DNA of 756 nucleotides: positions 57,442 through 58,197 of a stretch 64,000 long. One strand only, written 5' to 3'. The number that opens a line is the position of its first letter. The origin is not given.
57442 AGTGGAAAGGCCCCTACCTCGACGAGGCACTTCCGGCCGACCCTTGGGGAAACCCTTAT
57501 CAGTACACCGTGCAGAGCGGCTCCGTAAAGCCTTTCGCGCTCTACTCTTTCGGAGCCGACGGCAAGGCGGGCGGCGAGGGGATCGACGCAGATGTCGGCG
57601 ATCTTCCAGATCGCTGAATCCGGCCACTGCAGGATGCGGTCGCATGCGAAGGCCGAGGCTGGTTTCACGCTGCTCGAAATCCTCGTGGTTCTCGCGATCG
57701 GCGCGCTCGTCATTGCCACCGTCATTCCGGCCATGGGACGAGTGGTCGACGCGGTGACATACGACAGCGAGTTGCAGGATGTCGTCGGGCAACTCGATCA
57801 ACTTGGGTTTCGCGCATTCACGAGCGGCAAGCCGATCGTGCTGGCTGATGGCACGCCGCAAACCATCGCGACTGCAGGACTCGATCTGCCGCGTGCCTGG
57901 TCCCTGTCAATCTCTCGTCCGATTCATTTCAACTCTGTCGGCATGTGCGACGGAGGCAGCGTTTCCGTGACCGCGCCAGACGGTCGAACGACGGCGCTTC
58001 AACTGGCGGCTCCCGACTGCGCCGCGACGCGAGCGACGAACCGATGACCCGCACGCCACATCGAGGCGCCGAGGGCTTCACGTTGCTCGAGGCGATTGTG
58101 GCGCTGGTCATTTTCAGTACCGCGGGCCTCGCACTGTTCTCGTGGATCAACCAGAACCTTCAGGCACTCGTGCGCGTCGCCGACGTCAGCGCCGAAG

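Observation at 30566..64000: Integrated hypothesis: a surface-layer glycoconjugate island (capped rhamnose glycan + lipid-carrier-dependent glycosylation + Ser/Thr-rich cargo + private T2SS)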

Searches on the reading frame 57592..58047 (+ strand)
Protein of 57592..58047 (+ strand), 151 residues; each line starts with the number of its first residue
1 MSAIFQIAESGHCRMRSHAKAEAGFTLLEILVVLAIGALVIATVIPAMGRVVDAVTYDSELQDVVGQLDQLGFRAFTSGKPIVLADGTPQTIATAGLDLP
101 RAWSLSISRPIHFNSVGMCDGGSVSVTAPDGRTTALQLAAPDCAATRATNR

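Call 6: search_protein_families(library=pfam, proteins=[window:57592-58047:+], max_evalue=0.001)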
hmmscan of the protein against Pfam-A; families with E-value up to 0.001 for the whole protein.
window:57592-58047:+ (151 aa): 1 family
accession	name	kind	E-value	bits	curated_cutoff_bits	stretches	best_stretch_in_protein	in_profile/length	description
PF07963.17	N_methyl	-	1.4e-06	28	21.2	1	20-44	2-26/27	Prokaryotic N-terminal methylation motif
